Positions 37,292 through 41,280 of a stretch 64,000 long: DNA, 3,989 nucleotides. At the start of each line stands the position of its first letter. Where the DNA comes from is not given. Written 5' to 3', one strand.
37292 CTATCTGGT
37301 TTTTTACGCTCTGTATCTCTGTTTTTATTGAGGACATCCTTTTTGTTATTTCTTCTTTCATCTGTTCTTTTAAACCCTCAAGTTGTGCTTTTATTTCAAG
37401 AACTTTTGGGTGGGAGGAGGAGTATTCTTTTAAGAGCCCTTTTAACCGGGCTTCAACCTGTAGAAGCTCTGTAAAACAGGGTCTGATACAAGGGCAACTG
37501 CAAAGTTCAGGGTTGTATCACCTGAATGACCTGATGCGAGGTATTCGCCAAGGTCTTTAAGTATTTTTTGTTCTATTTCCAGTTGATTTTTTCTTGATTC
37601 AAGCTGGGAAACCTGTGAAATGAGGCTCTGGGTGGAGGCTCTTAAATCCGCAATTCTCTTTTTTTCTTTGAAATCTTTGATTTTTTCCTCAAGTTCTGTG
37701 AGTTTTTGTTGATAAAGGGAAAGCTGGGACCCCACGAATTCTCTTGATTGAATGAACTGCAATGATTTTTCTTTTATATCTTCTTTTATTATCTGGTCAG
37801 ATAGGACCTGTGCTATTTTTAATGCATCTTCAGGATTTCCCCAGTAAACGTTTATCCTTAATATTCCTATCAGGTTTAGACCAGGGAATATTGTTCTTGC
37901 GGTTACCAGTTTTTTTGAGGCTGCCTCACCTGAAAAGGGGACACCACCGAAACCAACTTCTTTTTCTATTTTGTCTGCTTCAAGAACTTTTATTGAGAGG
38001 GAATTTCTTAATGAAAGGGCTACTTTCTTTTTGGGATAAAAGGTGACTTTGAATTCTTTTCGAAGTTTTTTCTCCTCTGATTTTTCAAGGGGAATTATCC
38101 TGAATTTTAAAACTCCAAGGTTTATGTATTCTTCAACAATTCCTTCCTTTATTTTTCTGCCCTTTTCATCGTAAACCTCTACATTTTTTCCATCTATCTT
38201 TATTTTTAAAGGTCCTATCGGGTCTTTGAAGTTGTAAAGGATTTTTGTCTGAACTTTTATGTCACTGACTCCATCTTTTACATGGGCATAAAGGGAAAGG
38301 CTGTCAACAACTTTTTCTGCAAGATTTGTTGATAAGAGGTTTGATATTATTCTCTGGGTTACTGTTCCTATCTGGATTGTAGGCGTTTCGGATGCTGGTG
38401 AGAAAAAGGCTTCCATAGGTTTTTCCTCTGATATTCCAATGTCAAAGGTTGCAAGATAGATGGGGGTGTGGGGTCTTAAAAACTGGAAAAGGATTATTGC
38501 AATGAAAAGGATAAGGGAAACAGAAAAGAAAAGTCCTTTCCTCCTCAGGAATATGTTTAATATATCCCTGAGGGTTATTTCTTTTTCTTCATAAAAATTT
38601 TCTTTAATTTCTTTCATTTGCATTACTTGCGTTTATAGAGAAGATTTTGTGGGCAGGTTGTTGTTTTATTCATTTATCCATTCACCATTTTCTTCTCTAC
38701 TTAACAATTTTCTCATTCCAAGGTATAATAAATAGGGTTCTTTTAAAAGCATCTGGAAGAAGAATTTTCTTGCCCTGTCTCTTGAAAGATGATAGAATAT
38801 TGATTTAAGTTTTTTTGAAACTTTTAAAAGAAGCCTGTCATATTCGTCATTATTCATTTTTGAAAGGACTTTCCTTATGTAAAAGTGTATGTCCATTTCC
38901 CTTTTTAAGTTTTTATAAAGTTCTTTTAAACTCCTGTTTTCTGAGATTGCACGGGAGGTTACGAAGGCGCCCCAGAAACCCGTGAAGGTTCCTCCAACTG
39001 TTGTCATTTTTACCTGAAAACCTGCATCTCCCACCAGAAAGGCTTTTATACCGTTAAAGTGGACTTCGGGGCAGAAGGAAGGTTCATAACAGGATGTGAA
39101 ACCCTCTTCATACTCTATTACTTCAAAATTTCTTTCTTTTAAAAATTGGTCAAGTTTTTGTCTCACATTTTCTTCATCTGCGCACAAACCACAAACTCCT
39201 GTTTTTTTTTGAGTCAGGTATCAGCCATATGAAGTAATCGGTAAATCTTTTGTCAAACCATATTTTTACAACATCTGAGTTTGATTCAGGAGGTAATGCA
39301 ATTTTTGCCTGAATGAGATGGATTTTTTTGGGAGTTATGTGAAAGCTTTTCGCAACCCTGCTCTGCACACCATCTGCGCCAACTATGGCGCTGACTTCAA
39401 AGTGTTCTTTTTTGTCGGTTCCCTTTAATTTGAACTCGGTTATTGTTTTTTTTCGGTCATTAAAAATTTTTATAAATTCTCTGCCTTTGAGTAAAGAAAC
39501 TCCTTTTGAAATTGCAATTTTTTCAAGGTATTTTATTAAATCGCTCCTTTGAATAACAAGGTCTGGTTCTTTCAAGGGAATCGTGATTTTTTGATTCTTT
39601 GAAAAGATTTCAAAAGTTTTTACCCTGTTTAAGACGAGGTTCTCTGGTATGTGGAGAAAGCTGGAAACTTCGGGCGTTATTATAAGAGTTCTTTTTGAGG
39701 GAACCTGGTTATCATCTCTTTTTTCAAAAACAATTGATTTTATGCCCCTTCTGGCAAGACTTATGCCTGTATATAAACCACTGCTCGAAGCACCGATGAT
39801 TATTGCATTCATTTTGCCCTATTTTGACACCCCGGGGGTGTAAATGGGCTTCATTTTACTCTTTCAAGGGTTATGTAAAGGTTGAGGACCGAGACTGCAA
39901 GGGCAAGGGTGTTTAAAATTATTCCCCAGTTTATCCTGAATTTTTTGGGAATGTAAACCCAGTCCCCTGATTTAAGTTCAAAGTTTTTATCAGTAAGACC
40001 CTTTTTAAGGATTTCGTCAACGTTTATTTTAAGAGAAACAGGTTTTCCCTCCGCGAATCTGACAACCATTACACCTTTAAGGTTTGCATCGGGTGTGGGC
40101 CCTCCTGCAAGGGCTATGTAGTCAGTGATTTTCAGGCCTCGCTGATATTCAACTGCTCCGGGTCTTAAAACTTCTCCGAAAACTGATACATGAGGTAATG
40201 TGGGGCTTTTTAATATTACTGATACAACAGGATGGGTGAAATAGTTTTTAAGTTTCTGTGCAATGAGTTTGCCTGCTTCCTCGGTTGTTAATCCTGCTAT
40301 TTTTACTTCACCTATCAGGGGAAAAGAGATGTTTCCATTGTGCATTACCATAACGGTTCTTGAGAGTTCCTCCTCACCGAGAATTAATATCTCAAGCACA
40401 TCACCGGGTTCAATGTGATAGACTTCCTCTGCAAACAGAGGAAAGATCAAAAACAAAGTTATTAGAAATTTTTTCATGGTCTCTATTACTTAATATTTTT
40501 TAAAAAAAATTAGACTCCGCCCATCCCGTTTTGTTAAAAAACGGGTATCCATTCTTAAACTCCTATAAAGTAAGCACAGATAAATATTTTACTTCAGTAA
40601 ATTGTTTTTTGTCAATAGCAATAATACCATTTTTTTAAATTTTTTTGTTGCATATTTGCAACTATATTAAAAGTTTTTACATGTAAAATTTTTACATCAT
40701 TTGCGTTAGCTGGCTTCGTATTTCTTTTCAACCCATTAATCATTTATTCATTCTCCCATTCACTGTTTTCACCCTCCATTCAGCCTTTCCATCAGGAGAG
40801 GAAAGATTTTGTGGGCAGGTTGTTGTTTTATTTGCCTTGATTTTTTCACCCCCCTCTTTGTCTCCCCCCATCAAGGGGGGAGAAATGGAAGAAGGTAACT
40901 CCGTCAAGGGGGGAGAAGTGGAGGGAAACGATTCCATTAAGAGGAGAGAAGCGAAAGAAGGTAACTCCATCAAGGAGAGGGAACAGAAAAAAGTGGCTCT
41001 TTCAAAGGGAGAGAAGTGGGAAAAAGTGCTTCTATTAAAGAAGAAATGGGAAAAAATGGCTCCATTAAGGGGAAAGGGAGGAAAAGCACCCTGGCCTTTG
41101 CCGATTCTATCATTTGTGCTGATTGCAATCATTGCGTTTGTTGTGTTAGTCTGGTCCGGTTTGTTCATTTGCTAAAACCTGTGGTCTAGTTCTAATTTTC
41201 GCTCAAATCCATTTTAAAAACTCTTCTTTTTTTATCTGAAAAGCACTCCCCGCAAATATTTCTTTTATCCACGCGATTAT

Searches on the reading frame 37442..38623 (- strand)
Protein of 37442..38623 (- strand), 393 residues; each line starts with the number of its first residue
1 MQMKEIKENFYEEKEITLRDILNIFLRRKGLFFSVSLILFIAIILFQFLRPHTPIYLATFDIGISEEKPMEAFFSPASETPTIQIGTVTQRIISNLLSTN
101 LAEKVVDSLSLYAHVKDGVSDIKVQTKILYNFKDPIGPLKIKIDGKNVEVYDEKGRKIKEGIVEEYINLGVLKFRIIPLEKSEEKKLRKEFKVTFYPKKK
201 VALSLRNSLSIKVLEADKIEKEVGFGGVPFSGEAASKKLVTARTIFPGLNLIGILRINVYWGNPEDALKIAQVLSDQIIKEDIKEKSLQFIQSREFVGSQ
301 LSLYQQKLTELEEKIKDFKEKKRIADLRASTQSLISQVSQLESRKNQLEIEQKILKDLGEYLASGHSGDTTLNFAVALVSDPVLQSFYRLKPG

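Call 10: search_protein_families(library=pfam, proteins=[window:37442-38623:-], max_evalue=0.01)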
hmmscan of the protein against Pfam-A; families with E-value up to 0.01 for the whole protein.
window:37442-38623:- (393 aa): 2 families
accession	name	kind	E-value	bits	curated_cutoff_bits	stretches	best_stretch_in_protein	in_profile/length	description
PF02706.20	Wzz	-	0.00018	22.2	25.5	1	15-109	2-91/91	Chain length determinant protein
PF06419.17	COG6_N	-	0.0031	18.1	27.4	1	277-358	19-97/114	Conserved oligomeric complex COG6, N-terminal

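Call 51: find_homologous_proteins(query=window:37442-38623:-, max_evalue=1e-10)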
Query window:37442-38623:- (393 aa): 11 proteins with E <= 1e-10 among 7877 candidates.
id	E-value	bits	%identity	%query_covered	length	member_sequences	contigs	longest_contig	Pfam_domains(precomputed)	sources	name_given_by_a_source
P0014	9.1e-244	826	100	99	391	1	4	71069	-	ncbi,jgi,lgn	-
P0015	1.1e-157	543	64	97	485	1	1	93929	-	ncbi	-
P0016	6.9e-128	445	57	96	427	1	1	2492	-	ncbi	ncbi:MAG: hypothetical protein E3J56_13765, partial [Candidatus Aminicenantes bacterium]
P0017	2.2e-122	427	62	84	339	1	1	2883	-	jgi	jgi:uncharacterized protein involved in exopolysaccharide biosynthesis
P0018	2.6e-119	417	55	96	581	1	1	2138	PF13807.12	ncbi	-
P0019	4.7e-119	416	54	97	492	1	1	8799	-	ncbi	ncbi:hypothetical protein AMJ87_09330, partial [candidate division WOR_3 bacterium SM23_60]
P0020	7.6e-118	412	55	96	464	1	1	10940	-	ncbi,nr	ncbi:MAG TPA: hypothetical protein ENI34_02060, partial [candidate division WOR-3 bacterium]|nr:hypo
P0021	1.1e-78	283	47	70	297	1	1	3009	-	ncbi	-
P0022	1.1e-67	247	66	49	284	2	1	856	-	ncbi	ncbi:unnamed protein product, partial [marine sediment metagenome]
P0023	3.4e-66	242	59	53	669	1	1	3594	PF01656.30,PF13614.13,PF13807.12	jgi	-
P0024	1.4e-42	164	44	48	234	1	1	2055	-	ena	-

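Call 52: find_encoding_contigs(protein=P0015, flank=10000, max_places=2)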
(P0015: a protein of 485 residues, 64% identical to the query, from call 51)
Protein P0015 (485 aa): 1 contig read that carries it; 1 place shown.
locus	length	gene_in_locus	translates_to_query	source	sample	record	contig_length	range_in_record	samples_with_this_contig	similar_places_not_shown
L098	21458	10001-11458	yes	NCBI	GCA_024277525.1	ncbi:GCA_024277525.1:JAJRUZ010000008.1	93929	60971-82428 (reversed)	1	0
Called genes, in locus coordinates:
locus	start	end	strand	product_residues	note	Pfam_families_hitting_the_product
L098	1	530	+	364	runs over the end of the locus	PF01520:Amidase_3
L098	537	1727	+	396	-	PF05697:Trigger_N, PF05698:Trigger_C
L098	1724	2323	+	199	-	PF00574:CLP_protease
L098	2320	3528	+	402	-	PF06689:zf-C4_ClpX, PF00493:MCM (weak), PF00158:Sigma54_activat (faint), PF00004:AAA, PF07724:AAA_2, PF07728:AAA_5 (weak), PF13401:AAA_22 (weak), PF10431:ClpB_D2-small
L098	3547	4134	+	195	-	PF01068:DNA_ligase_A_M, PF09414:RNA_ligase (weak)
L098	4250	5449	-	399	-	PF04107:GCS2 (faint)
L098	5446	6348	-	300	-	-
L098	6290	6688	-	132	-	PF14716:HHH_8 (faint), PF00633:HHH (faint), PF12836:HHH_3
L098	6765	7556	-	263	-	PF14343:PrcB_C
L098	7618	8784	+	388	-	PF02771:Acyl-CoA_dh_N, PF02770:Acyl-CoA_dh_M, PF00441:Acyl-CoA_dh_1, PF08028:Acyl-CoA_dh_2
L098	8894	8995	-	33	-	-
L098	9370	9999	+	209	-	PF02563:Poly_export, PF10531:SLBB, PF22461:SLBB_2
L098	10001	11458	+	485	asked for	-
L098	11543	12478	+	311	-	PF01656:CbiA (weak), PF13614:AAA_31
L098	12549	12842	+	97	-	-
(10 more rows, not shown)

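Call 53: find_encoding_contigs(protein=P0020, flank=10000, max_places=2)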
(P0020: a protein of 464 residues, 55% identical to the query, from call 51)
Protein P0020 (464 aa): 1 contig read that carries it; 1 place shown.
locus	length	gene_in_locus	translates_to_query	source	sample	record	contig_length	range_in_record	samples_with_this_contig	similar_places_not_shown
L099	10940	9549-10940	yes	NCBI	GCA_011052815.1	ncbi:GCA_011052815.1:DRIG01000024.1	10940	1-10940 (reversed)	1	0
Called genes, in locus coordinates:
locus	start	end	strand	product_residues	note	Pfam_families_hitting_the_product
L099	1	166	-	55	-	PF00211:Guanylate_cyc (weak)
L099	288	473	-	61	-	-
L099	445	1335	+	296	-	PF01134:GIDA (faint), PF01488:Shikimate_DH (faint), PF03486:HI0933_like (faint), PF07992:Pyr_redox_2, PF13450:NAD_binding_8 (faint), PF13738:Pyr_redox_3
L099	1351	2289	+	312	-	PF04055:Radical_SAM (faint)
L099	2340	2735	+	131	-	PF05635:23S_rRNA_IVP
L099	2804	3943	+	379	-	PF01134:GIDA (weak), PF01266:DAO, PF01494:FAD_binding_3 (weak), PF03486:HI0933_like, PF05834:Lycopene_cycl (weak), PF07992:Pyr_redox_2, PF12831:FAD_oxidored, PF01266:DAO, +5 more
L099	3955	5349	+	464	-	PF00890:FAD_binding_2 (weak), PF01134:GIDA (weak), PF01266:DAO (faint), PF07992:Pyr_redox_2, PF12831:FAD_oxidored (weak), PF13738:Pyr_redox_3, PF00070:Pyr_redox, PF02852:Pyr_redox_dim, +3 more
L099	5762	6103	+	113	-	PF18924:DUF5674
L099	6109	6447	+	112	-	-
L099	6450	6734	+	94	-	-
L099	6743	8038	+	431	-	-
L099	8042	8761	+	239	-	PF02563:Poly_export, PF10531:SLBB, PF22461:SLBB_2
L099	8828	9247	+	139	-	PF05635:23S_rRNA_IVP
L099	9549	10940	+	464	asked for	?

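Call 54: find_encoding_contigs(protein=P0019, flank=10000, max_places=2)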
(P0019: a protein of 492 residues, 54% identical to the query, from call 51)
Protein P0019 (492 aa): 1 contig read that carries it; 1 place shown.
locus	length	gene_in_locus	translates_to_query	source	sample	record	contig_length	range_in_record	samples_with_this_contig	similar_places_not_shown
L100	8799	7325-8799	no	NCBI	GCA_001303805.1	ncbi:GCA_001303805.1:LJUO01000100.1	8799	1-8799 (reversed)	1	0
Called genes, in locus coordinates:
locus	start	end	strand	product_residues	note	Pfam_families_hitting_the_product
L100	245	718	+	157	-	PF19502:DUF6036 (weak), PF08843:AbiEii (weak)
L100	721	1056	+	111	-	-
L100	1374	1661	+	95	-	-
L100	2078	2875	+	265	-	PF01507:PAPS_reduct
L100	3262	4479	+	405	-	PF00009:GTP_EFTU, PF01926:MMR_HSR1 (faint), PF03144:GTP_EFTU_D2 (faint), PF03143:GTP_EFTU_D3 (weak), PF22594:GTP-eEF1A_C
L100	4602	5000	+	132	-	PF13366:PDDEXK_3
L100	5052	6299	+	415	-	PF01663:Phosphodiest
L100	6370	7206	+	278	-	PF02563:Poly_export, PF10531:SLBB, PF22461:SLBB_2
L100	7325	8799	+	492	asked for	?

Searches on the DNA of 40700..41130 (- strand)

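Call 69: search_dna_similar(query=window:40700-41130:-, collection=plasmids, mode=distant, max_evalue=0.001, max_rows=5)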
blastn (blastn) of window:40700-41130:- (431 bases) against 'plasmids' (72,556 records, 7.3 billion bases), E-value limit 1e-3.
No match.

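Call 70: search_dna_similar(query=window:40700-41130:-, collection=phages, mode=distant, max_evalue=0.001, max_rows=5)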
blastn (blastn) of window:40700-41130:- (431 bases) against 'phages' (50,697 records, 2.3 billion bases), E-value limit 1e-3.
No match.
